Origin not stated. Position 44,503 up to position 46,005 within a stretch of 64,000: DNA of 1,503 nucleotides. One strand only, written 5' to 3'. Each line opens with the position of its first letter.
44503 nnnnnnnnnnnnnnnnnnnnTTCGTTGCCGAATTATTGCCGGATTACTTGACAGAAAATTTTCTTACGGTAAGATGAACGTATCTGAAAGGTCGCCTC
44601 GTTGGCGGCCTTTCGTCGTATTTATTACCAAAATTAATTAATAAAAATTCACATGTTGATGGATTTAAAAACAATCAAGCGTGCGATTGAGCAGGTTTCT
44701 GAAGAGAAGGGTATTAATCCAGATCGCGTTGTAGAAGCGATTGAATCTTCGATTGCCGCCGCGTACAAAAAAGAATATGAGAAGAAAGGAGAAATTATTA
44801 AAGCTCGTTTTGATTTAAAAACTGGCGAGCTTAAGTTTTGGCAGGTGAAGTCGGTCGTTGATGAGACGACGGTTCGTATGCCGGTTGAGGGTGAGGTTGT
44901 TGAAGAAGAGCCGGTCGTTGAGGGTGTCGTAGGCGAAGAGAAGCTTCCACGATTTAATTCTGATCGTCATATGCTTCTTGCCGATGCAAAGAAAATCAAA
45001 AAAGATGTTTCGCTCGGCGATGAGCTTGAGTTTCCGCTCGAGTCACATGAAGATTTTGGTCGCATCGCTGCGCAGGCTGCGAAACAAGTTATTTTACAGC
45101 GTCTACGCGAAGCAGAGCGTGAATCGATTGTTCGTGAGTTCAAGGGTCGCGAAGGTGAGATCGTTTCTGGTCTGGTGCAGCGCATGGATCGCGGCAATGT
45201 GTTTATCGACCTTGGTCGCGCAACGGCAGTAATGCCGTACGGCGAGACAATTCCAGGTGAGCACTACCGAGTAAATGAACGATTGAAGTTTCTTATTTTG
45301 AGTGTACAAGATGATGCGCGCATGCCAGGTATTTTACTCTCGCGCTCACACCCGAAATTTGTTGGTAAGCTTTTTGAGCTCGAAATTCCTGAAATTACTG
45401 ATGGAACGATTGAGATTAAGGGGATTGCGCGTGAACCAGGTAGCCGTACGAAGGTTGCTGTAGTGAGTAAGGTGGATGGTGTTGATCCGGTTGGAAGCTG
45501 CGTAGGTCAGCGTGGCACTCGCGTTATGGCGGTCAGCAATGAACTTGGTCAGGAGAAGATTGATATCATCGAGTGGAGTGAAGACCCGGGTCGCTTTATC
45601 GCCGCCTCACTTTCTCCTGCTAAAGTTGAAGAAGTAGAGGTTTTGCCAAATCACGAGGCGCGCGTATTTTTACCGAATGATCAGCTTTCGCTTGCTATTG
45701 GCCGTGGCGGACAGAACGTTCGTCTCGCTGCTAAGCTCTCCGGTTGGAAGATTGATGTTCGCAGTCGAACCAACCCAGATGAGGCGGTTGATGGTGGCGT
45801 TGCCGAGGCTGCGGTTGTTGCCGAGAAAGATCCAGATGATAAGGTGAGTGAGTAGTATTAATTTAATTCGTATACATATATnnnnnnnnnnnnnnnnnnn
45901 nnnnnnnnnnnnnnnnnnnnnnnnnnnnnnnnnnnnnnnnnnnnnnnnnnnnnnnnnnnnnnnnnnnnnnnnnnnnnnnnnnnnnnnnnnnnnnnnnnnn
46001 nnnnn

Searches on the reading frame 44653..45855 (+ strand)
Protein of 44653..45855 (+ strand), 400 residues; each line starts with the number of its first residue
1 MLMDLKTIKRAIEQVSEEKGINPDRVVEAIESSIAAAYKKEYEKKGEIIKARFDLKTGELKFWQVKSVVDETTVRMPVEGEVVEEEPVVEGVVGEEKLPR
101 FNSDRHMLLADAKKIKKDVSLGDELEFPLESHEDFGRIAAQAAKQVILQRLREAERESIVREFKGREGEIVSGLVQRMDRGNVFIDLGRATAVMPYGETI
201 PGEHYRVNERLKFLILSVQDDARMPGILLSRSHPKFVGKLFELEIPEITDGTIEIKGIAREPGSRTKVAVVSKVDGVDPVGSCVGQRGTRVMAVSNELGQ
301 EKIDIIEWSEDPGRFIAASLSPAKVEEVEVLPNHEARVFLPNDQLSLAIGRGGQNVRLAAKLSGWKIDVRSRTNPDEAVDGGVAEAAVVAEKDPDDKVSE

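Call 11: search_protein_families(library=pfam, proteins=[window:44653-45855:+], max_evalue=0.01)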
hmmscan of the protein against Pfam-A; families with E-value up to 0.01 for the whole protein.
window:44653-45855:+ (400 aa): 5 families
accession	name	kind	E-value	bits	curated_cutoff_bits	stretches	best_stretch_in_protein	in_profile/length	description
PF08529.16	NusA_N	-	8.1e-33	113.6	23.8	1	8-157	2-119/119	NusA N-terminal domain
PF13184.12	KH_5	-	1.3e-26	93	27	1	262-330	1-69/69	NusA-like KH domain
PF00575.29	S1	-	3.6e-05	24.5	22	1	166-223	3-67/74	S1 RNA binding domain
PF23095.1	KH_NusA_C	-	0.00012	22.5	34.2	1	338-369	3-34/59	Transcription termination/antitermination protein NusA, KH domain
PF00013.35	KH_1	-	0.0031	17.7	21.5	0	337-374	3-41/66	KH domain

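Call 12: find_encoding_contigs(protein=window:44653-45855:+, flank=10000, max_places=10)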
Protein window:44653-45855:+ (400 aa): 2 contigs read that carry it; 1 place shown.
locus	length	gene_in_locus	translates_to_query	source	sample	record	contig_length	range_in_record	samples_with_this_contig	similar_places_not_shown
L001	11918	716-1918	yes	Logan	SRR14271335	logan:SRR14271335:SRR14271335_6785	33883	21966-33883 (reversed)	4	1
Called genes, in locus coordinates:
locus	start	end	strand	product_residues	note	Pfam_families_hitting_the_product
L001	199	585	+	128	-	PF08378:NERD, PF02021:UPF0102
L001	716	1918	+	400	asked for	PF08529:NusA_N, PF13184:KH_NusA_1st, PF26594:KH_NusA_2nd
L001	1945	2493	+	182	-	PF00719:Pyrophosphatase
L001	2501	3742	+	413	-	PF05697:Trigger_N, PF00254:FKBP_C, PF05698:Trigger_C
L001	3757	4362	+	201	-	PF00574:CLP_protease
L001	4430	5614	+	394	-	PF00579:tRNA-synt_1b, PF22421:SYY_C-terminal (weak), PF01479:S4 (weak)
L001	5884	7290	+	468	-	PF01225:Mur_ligase, PF08245:Mur_ligase_M, PF02875:Mur_ligase_C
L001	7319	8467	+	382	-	PF02812:ELFV_dehydrog_N, PF00208:ELFV_dehydrog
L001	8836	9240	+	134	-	PF07291:MauE (weak), PF07681:DoxX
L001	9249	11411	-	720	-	PF17191:RecG_wedge, PF00270:DEAD, PF04851:ResIII, PF13604:AAA_30 (faint), PF00271:Helicase_C, PF19833:RecG_dom3_C (weak)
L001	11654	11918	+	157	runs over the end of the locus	PF02643:DUF192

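Call 30: find_related_loci(query=window:44653-45855:+, collection=metagenome_contigs, flank=6000)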
Query window:44653-45855:+ (400 aa) in metagenome_contigs; peptide patterns used: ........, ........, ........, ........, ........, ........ (x = any residue, [..] = any of these).
600 stretches matched a pattern (row limit reached: there are more); 573 encode a relative of the query (tblastn E <= 1e-3); the best 80 are kept; 80 distinct loci.
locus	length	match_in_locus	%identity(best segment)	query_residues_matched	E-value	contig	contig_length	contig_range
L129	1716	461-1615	70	3-384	0e+0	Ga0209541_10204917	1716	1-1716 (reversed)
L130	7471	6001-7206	68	1-387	0e+0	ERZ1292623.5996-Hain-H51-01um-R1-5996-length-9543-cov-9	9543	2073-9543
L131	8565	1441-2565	71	3-375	1e-180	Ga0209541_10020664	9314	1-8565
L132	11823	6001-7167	65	1-394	1e-174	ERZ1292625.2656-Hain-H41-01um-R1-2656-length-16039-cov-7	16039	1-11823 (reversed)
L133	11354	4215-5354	65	2-382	2e-173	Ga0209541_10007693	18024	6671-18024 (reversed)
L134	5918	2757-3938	64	2-386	7e-173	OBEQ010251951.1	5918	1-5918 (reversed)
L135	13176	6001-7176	66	2-384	2e-170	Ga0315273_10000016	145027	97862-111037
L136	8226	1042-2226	62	2-386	1e-167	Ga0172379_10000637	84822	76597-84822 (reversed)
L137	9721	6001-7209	61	2-376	1e-165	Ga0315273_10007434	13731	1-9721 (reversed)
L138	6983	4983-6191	62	3-392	2e-165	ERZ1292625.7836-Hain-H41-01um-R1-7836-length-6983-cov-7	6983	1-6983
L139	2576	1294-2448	63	3-388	6e-175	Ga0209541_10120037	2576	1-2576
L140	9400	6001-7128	63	3-383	2e-163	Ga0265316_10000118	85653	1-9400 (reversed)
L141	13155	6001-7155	66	3-387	1e-163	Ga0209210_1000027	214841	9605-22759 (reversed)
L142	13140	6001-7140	67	1-383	1e-163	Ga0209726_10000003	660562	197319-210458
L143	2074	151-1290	62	3-385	1e-174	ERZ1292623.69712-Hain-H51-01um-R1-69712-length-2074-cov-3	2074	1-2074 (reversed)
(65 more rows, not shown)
